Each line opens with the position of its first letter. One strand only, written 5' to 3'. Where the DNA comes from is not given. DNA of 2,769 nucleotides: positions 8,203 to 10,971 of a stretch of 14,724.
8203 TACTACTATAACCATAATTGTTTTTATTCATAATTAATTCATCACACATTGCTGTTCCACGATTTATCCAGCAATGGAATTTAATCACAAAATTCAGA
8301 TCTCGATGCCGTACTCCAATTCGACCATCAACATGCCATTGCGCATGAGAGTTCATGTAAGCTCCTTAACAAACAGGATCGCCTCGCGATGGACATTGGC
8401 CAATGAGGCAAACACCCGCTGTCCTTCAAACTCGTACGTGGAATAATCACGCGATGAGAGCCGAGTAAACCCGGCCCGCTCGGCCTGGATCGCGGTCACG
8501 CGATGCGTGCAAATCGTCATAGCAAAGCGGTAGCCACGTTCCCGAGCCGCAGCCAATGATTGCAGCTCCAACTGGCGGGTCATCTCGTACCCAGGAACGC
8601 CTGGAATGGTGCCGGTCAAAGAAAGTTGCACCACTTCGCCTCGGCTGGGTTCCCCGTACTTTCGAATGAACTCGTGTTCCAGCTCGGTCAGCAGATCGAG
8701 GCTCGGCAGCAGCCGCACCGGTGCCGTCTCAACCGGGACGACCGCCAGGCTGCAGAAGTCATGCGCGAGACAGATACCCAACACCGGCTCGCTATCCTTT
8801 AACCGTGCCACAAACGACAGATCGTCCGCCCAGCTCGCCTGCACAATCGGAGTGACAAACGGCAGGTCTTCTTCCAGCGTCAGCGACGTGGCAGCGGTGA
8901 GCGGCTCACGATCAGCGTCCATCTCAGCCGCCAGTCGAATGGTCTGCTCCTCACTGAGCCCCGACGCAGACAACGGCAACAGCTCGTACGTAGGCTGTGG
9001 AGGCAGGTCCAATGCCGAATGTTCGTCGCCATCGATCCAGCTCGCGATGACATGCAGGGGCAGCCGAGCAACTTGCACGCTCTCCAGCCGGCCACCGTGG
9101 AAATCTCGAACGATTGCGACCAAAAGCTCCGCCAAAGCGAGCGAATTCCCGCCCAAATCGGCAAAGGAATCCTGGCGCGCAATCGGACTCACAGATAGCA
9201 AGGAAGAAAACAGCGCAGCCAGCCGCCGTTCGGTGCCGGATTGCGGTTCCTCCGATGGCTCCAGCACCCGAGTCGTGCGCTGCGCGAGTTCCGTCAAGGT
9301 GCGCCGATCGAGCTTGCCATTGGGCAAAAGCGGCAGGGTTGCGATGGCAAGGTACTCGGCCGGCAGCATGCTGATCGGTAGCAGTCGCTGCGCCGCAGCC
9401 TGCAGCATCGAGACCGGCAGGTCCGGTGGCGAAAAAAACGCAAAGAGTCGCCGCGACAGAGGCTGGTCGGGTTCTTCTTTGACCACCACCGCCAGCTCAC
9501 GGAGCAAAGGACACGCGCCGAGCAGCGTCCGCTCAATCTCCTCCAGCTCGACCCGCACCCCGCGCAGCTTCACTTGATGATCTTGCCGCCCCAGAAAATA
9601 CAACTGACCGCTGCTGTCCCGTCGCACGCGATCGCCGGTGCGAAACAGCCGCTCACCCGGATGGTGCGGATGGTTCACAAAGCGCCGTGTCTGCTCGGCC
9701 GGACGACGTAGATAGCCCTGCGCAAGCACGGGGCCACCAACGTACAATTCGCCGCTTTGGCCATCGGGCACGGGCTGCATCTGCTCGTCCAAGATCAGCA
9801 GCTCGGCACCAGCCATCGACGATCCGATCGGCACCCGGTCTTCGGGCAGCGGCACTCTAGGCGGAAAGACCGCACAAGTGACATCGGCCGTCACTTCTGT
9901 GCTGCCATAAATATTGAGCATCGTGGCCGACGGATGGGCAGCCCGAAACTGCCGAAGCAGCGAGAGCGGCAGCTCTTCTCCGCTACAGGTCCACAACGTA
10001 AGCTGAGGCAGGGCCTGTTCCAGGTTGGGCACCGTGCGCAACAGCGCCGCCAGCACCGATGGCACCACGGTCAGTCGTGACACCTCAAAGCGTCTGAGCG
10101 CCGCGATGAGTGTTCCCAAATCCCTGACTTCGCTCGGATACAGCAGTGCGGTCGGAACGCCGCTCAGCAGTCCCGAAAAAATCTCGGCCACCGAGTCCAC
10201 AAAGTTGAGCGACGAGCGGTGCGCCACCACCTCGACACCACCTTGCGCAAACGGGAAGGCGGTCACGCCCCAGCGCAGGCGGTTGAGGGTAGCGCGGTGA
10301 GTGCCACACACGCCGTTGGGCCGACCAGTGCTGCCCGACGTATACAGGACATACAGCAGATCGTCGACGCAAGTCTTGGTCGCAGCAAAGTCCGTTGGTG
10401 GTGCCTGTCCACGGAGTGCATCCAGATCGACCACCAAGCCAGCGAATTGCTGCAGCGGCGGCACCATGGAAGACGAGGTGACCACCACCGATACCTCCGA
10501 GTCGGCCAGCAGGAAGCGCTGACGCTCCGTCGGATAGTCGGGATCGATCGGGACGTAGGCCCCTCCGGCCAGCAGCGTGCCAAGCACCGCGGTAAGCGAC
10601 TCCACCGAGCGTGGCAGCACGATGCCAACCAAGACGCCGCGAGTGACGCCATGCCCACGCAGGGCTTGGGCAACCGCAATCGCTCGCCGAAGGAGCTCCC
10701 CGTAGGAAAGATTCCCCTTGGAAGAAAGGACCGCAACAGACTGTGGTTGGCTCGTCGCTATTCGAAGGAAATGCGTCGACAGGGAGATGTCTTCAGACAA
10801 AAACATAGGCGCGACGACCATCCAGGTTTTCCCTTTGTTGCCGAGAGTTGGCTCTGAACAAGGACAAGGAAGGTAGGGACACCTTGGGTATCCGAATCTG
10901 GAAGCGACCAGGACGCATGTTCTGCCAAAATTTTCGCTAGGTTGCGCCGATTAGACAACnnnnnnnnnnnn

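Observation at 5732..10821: Two tandem paralogous stand-alone A-T-X proteins with a shared GNAT-like C-terminal domain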

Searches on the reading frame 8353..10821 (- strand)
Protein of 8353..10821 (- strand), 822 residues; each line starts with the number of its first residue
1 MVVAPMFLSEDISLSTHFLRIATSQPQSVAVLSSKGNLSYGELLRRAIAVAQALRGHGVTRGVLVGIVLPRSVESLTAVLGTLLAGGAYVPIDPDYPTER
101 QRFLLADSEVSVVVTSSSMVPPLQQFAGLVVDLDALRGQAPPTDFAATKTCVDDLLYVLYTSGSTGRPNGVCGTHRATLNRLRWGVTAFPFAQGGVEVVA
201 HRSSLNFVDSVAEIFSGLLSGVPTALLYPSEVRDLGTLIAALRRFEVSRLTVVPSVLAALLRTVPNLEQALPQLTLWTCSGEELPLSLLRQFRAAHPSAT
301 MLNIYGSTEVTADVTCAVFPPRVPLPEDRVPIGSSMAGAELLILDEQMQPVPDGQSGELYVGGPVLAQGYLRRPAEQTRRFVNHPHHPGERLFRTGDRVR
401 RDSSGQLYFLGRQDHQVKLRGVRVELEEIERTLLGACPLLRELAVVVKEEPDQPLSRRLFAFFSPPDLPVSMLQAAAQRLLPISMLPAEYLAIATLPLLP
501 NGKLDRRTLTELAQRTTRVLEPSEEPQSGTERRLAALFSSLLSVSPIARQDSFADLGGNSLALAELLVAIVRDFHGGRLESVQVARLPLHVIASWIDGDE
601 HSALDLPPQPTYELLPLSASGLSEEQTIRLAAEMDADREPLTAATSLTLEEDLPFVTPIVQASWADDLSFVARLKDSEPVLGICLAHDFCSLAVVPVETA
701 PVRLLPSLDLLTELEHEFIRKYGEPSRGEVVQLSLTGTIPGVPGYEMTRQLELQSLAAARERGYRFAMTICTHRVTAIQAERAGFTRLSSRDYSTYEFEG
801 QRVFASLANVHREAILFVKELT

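Call 6: search_protein_families(library=pfam, proteins=[window:8353-10821:-], max_evalue=0.01)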
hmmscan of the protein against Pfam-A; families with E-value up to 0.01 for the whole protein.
window:8353-10821:- (822 aa): 2 families
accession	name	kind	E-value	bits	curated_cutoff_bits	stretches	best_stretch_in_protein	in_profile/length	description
PF00501.34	AMP-binding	-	1.2e-69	235.4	29.9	1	21-371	4-384/384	AMP-binding enzyme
PF00550.31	PP-binding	-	1e-05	26.1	20.8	1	533-576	2-46/67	Phosphopantetheine attachment site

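Call 8: search_protein_families(library=ncbifam, proteins=[window:8353-10821:-], max_evalue=0.01)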
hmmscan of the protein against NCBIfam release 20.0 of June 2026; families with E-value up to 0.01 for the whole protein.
window:8353-10821:- (822 aa): 104 families (the best 25 are shown)
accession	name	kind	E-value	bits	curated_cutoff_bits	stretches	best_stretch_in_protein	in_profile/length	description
TIGR01733.1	AA-adenyl-dom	subfamily_domain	2.6e-106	355.9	317.4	1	39-445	1-409/409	amino acid adenylation domain-containing protein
NF004282.0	PRK05691.1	subfamily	1.3e-103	346.7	4090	1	16-572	1135-1680/4334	non-ribosomal peptide synthase/polyketide synthase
NF007605.2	PRK10252.1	equivalog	9.9e-86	288.3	2400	1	18-575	460-1020/1292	enterobactin non-ribosomal peptide synthetase EntF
NF041803.1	NRPS_SolG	exception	5.2e-84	282.6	2200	1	24-567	573-1127/1163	solanimycin non-ribosomal peptide synthetase SolG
NF038078.1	NRPS_MxcG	equivalog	1.5e-81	274.3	2300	1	19-562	463-1007/1442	myxochelin non-ribosomal peptide synthetase MxcG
NF047350.1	aureusi_NRPS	equivalog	3e-75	253.3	2500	1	14-585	415-963/2373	aureusimine non-ribosomal peptide synthetase AusA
NF003417.0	PRK04813.1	subfamily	4.1e-65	220.2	476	1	20-511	11-501/505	D-alanine--poly(phosphoribitol) ligase subunit DltA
TIGR01734.1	D-ala-DACP-lig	equivalog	5.6e-63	213.2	559.85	1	19-511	7-500/504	D-alanine--poly(phosphoribitol) ligase subunit DltA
TIGR03098.1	ligase_PEP_1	hypoth_equivalog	4.8e-56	190.3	592.35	2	130-510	142-515/517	acyl-CoA ligase (AMP-forming), exosortase A system-associated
NF004837.0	PRK06187.1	subfamily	1.9e-49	168.3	476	2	142-514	159-523/531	long-chain-fatty-acid--CoA ligase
TIGR02262.1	benz_CoA_lig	subfamily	6.7e-34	117.5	375.25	1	16-467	7-459/508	benzoate-CoA ligase family protein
TIGR03443.1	alpha_am_amid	equivalog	3.5e-32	110.8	1030.1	4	388-464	675-748/1390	L-aminoadipate-semialdehyde dehydrogenase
NF005858.0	PRK07787.1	subfamily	5.7e-32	110.8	575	1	26-510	15-469/471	acyl-CoA synthetase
NF004822.0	PRK06178.1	equivalog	1.9e-31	109.3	782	2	142-515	202-569/571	acyl-CoA synthetase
NF006754.0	PRK09274.1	equivalog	2.1e-31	108.8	478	1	12-446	5-475/555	fatty acid CoA ligase family protein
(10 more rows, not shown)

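Call 13: find_homologous_proteins(query=window:8353-10821:-, max_evalue=1e-20)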
Query window:8353-10821:- (822 aa): 4948 proteins with E <= 1e-20 among 8000 candidates; the best 120 are listed.
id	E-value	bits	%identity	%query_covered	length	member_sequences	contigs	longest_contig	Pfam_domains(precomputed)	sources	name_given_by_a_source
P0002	0.0e+0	1799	100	100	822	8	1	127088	PF00550.32,PF00501.35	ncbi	-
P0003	0.0e+0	1615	90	100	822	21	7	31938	PF00550.32,PF00501.35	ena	-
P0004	0.0e+0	1125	65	100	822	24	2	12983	PF00550.32,PF00501.35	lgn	-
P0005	0.0e+0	1114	64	100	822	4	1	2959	PF00501.35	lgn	-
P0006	0.0e+0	1112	65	98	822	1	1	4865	PF00550.32,PF00501.35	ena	-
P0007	0.0e+0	1033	61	100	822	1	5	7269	PF00550.32,PF00501.35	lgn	-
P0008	0.0e+0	1027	61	100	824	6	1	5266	PF00550.32,PF00501.35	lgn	-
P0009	0.0e+0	1025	60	100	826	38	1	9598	PF00501.35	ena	-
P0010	0.0e+0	1018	61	99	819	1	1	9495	PF00550.32,PF00501.35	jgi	jgi:amino acid adenylation domain-containing protein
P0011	3.6e-295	1000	60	98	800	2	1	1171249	PF00501.35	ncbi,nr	ncbi:MAG: amino acid adenylation domain-containing protein [Nannocystis sp.]|nr:amino acid adenylati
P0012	8.0e-218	744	48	98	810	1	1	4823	PF00550.32,PF00501.35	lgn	-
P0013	7.0e-217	741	48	98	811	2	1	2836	PF00550.32,PF00501.35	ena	-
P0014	3.6e-215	735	48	99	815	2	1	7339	PF00550.32,PF00501.35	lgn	-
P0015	1.4e-211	723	49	98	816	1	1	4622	PF00550.32,PF00501.35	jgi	jgi:amino acid adenylation domain-containing protein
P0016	5.1e-211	721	47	98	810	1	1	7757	PF00550.32,PF00501.35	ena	-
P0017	6.9e-210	718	48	99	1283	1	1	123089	PF00282.26,PF00550.32,PF00501.35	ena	-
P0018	2.1e-208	713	47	99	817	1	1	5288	PF00550.32,PF00501.35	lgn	-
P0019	3.8e-202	692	46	100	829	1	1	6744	PF00550.32,PF00501.35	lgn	-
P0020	1.1e-198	681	46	98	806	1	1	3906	PF00550.32,PF00501.35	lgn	-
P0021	8.0e-195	668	45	98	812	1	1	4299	PF00550.32,PF00501.35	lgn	-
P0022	1.2e-191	657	44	99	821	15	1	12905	PF00550.32,PF00501.35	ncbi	-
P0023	5.2e-190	652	44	99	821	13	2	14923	PF00550.32,PF00501.35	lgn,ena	-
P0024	8.6e-190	651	45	98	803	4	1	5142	PF00550.32,PF00501.35,PF13193.13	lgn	-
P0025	2.6e-189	650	44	98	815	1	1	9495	PF00550.32,PF00501.35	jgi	jgi:amino acid adenylation domain-containing protein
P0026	7.3e-189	648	44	98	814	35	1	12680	PF00550.32,PF00501.35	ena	-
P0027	3.2e-188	646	44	99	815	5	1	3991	PF00550.32,PF00501.35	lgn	-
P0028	1.3e-186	641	44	98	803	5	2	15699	PF00550.32,PF00501.35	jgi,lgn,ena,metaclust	metaclust:\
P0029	2.1e-186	640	52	78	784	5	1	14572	PF00550.32,PF00501.35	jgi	jgi:amino acid adenylation domain-containing protein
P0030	4.0e-186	639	52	82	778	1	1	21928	PF00550.32,PF00501.35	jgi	jgi:amino acid adenylation domain-containing protein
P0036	1.0e-180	621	50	82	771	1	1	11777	PF00550.32,PF00501.35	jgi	jgi:amino acid adenylation domain-containing protein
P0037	1.8e-178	614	52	77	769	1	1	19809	PF00550.32,PF00501.35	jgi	jgi:amino acid adenylation domain-containing protein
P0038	6.1e-178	612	46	92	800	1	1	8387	PF00550.32,PF00501.35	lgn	-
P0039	7.2e-178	612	54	73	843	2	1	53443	PF00550.32,PF00501.35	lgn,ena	-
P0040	1.9e-177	610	52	79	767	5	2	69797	PF00550.32,PF00501.35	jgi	jgi:surfactin family lipopeptide synthetase A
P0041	6.2e-177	609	51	77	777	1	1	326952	PF00550.32,PF00501.35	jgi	-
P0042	1.8e-176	607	51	75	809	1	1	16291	PF00550.32,PF00501.35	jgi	jgi:amino acid adenylation domain-containing protein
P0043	2.6e-176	607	51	76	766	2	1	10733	PF00550.32,PF00501.35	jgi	jgi:amino acid adenylation domain-containing protein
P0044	1.0e-175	605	50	79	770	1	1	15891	PF00550.32,PF00501.35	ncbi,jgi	jgi:amino acid adenylation domain-containing protein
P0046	6.8e-175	602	50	77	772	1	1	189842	PF00550.32,PF00501.35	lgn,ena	-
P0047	9.9e-175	601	50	77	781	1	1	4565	PF00550.32,PF00501.35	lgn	-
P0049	1.3e-174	601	54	67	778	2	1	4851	PF00550.32,PF00501.35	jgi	jgi:amino acid adenylation domain-containing protein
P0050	1.5e-174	601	50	79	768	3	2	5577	PF00550.32,PF00501.35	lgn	-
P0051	1.8e-173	597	54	68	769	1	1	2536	PF00550.32,PF00501.35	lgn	-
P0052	1.9e-173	597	51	77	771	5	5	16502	PF00550.32,PF00501.35,PF13193.13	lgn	-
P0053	4.8e-173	596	50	79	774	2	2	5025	PF00550.32,PF00501.35,PF13193.13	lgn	-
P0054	5.3e-173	596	49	78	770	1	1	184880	PF00550.32,PF00501.35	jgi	jgi:amino acid adenylation domain-containing protein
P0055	6.5e-173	595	54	68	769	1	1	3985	PF00550.32,PF00501.35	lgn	-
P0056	2.8e-172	593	51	78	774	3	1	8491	PF00550.32,PF00501.35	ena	-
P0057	5.4e-172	592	50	77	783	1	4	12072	PF00550.32,PF00501.35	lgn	-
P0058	7.7e-172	592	50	79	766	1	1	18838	PF00550.32,PF00501.35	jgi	jgi:amino acid adenylation domain-containing protein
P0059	1.8e-171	591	43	98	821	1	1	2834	PF00550.32,PF00501.35,PF13193.13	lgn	-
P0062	4.0e-171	589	50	77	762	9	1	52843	PF00550.32,PF00501.35,PF13193.13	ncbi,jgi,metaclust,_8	metaclust:\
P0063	4.9e-171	589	44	98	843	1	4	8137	PF00550.32,PF00501.35,PF13193.13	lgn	-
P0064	5.2e-171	589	53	68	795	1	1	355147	PF00550.32,PF00501.35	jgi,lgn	jgi:amino acid adenylation domain-containing protein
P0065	1.6e-170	587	54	67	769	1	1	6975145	PF00550.32,PF00501.35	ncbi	ncbi:amino acid adenylation domain-containing protein [Nannocystaceae bacterium ST9]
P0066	7.0e-170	585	44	98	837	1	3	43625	PF00550.32,PF00501.35,PF13193.13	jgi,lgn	jgi:amino acid adenylation domain-containing protein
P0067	4.5e-168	579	44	98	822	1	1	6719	PF00550.32,PF00501.35,PF13193.13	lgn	-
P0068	2.2e-167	577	40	98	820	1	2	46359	PF00550.32,PF00501.35,PF13193.13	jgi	jgi:amino acid adenylation domain-containing protein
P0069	2.7e-167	577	54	67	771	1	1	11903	PF00550.32,PF00501.35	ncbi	-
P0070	3.8e-167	576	41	97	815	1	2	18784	PF00550.32,PF00501.35,PF13193.13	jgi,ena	-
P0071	4.2e-167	576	42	97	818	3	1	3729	PF00550.32,PF00501.35,PF13193.13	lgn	-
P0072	1.2e-166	575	47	77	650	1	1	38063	PF00550.32,PF00501.35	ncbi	-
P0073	3.1e-166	573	40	98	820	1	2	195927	PF00550.32,PF00501.35,PF13193.13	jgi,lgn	jgi:amino acid adenylation domain-containing protein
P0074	1.1e-165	571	49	79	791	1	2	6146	PF00550.32,PF00501.35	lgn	-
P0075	1.9e-165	571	51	71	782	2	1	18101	PF00550.32,PF00501.35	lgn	-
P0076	4.2e-165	569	40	98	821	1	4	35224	PF00550.32,PF00501.35,PF13193.13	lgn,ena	-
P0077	9.1e-165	568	40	98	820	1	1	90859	PF00550.32,PF00501.35,PF13193.13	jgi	jgi:amino acid adenylation domain-containing protein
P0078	2.0e-164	567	40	98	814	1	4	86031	PF00550.32,PF00501.35,PF13193.13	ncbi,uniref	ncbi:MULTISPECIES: amino acid adenylation domain-containing protein [unclassified Microcoleus]|unire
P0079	2.8e-164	567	52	67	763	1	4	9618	PF00550.32,PF00501.35,PF13193.13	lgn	-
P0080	3.0e-164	567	40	98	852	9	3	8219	PF00550.32,PF00501.35,PF13193.13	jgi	-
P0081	4.3e-164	566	40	98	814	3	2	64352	PF00550.32,PF00501.35,PF13193.13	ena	-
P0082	3.0e-163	563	40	98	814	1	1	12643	PF00550.32,PF00501.35,PF13193.13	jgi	jgi:amino acid adenylation domain-containing protein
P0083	4.9e-162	559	53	68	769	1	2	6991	PF00550.32,PF00501.35,PF13193.13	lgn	-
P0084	6.4e-162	559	50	77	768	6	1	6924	PF00550.32,PF00501.35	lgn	-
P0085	6.8e-162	559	39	98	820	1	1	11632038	PF00550.32,PF00501.35,PF13193.13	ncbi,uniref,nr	ncbi:hypothetical protein WA1_36125 [Scytonema hofmannii PCC 7110]|uniref:Carrier domain-containing 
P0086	8.5e-162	559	39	98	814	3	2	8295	PF00550.32,PF00501.35,PF13193.13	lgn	-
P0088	1.2e-161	558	40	99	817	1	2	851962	PF00550.32,PF00501.35,PF13193.13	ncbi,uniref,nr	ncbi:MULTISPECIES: non-ribosomal peptide synthetase [unclassified Nodularia (in: cyanobacteria)]|uni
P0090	1.9e-161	557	40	98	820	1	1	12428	PF00550.32,PF00501.35,PF13193.13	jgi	jgi:amino acid adenylation domain-containing protein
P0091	2.0e-160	554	39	98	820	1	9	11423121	PF00550.32,PF00501.35,PF13193.13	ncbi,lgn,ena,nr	ncbi:hypothetical protein RIVM261_032740 [Rivularia sp. IAM M-261]|nr:hypothetical protein CAL7716_0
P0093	2.3e-160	554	40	98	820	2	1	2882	PF00550.32,PF00501.35,PF13193.13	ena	-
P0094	2.7e-160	554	48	77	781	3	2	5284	PF00550.32,PF00501.35,PF13193.13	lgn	-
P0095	4.1e-160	553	52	67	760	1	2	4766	PF00550.32,PF00501.35,PF13193.13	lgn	-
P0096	4.4e-160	553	39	98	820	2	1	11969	PF00550.32,PF00501.35,PF13193.13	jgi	jgi:amino acid adenylation domain-containing protein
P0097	4.4e-160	553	45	79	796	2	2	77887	PF00550.32,PF00501.35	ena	-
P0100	2.5e-159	550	41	98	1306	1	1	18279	PF00282.26,PF00550.32,PF00501.35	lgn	-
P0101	8.3e-159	549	40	97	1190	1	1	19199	PF00282.26,PF00550.32,PF00501.35,PF13193.13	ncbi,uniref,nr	ncbi:histidine decarboxylase [Nostoc sp. FACHB-133]|uniref:histidine decarboxylase n=1 Tax=Nostoc sp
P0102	1.5e-158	548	51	68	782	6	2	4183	PF00550.32,PF00501.35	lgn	-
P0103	1.9e-158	547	39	98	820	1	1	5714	PF00550.32,PF00501.35,PF13193.13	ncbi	-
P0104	1.9e-158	547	39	98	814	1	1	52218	PF00550.32,PF00501.35,PF13193.13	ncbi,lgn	-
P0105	2.5e-158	547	39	97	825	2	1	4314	PF00550.32,PF00501.35,PF13193.13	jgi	jgi:amino acid adenylation domain-containing protein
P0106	5.4e-158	546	40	98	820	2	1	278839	PF00550.32,PF00501.35,PF13193.13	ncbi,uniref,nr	ncbi:amino acid adenylation domain-containing protein [Scytonema sp. UIC 10036]|uniref:non-ribosomal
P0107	7.5e-158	545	39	98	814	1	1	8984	PF00550.32,PF00501.35,PF13193.13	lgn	-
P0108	8.9e-158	545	48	82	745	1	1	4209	PF00550.32,PF00501.35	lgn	-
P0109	1.4e-157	545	39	98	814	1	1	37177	PF00550.32,PF00501.35,PF13193.13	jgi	jgi:amino acid adenylation domain-containing protein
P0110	1.9e-157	544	39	98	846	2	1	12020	PF00550.32,PF00501.35,PF13193.13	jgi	jgi:amino acid adenylation domain-containing protein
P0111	2.1e-157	544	52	67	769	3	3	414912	PF00550.32,PF00501.35,PF13193.13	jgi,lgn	jgi:amino acid adenylation domain-containing protein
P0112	3.1e-157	543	39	98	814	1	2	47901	PF00550.32,PF00501.35,PF13193.13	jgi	jgi:amino acid adenylation domain-containing protein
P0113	1.5e-156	541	47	77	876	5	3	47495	PF00550.32,PF00501.35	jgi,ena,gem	-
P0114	1.9e-156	541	39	98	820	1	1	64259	PF00550.32,PF00501.35,PF13193.13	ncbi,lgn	-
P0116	1.6e-155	538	39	97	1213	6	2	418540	PF00282.26,PF00550.32,PF00501.35,PF13193.13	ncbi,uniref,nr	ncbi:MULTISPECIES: histidine decarboxylase [Nostoc]|uniref:histidine decarboxylase n=1 Tax=Nostoc Ta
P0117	2.8e-155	537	39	98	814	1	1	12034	PF00550.32,PF00501.35,PF13193.13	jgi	jgi:amino acid adenylation domain-containing protein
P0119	2.5e-153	531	39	98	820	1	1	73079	PF00550.32,PF00501.35,PF13193.13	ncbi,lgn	-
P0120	5.1e-153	530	39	98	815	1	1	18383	PF00550.32,PF00501.35,PF13193.13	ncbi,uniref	ncbi:non-ribosomal peptide synthetase [Microcoleus sp. B7-D4]|uniref:non-ribosomal peptide synthetas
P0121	1.1e-152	528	37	98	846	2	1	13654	PF00550.32,PF00501.35,PF13193.13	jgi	jgi:amino acid adenylation domain-containing protein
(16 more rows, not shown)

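Call 39: find_encoding_contigs(protein=P0002, flank=10000, max_places=3)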
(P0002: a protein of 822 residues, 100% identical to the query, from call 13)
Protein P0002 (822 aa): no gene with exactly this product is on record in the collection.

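Call 42: find_related_loci(query=A3, collection=genome_contigs, flank=8000)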
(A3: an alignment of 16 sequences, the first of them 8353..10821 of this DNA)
Query A3 (822 aa) in genome_contigs; peptide patterns used: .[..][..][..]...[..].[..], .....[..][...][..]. (x = any residue, [..] = any of these).
351 stretches matched a pattern; 328 encode a relative of the query (tblastn E <= 1e-3); the best 80 are kept; 80 distinct loci.
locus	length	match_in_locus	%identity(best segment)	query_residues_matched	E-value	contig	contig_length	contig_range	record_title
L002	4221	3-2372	90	33-822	0e+0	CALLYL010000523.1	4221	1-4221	MAG TPA_asm: uncultured Myxococcales bacterium isolate SRR5676476_bin.50_CONCOCT_v1.1_MAG genome assembly, contig: ERZ72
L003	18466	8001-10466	65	1-821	0e+0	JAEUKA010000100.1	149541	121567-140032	MAG: Myxococcales bacterium isolate new MAG-83 k141_3326498, whole genome shotgun sequence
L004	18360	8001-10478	60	1-822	0e+0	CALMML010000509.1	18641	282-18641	MAG TPA_asm: uncultured Myxococcales bacterium isolate SRR5676451_bin.61_CONCOCT_v1.1_MAG genome assembly, contig: ERZ72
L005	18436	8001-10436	60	9-822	0e+0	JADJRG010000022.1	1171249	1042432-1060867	MAG: Nannocystis sp. isolate Fred_18-Q3-R57-64_MAXAC.384 tig00350881-10-11703410, whole genome shotgun sequence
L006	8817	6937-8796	61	1-618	0e+0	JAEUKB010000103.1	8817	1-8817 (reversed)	MAG: Myxococcales bacterium isolate new MAG-84 k141_4581076, whole genome shotgun sequence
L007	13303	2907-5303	44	5-821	0e+0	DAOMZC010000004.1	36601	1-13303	MAG TPA_asm: Pseudomonadota bacterium isolate AMR_MDS_5610 NODE_103_length_36601_cov_8.830898, whole genome shotgun sequ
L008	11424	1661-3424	54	12-598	0e+0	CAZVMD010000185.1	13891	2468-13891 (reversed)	MAG TPA_asm: uncultured Myxococcales bacterium isolate SRP189682_co2_147 genome assembly, contig: NODE_7455_length_13891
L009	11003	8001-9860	51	12-647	2e-174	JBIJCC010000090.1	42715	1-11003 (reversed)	MAG: Nannocystaceae bacterium isolate ME2006-08-18D11_3300042945_group2_bin121 Rohwer_bin1479_scaffold_448_c1, whole gen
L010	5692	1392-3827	40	13-821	2e-176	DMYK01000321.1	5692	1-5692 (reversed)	MAG TPA_asm: Microcoleaceae cyanobacterium UBA11344 contig_3353, whole genome shotgun sequence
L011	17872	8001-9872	50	12-647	3e-173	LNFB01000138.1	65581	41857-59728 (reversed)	MAG: Deltaproteobacteria bacterium Ga0077550 Ga0077550_1104.2, whole genome shotgun sequence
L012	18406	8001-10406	39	18-821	1e-171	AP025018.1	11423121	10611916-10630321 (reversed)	Calothrix sp. PCC 7716 DNA, complete genome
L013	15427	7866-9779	49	12-647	4e-170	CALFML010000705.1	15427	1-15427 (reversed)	MAG TPA_asm: uncultured Myxococcales bacterium isolate SRR6231182_bin.80_CONCOCT_v1.1_MAG genome assembly, contig: ERZ65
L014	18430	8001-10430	40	13-819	4e-169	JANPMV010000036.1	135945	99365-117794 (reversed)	MAG: Cyanobacteria bacterium VAR_87_metabat_62 VAR_87_k141_819006, whole genome shotgun sequence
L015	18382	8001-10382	39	26-821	8e-167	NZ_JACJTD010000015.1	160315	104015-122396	Nostoc foliaceum FACHB-393 contig15, whole genome shotgun sequence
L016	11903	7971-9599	54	12-559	6e-168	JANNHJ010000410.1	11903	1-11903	MAG: Myxococcales bacterium isolate SOY_6_C_metabat_27 SOY_6_C_k141_1725943, whole genome shotgun sequence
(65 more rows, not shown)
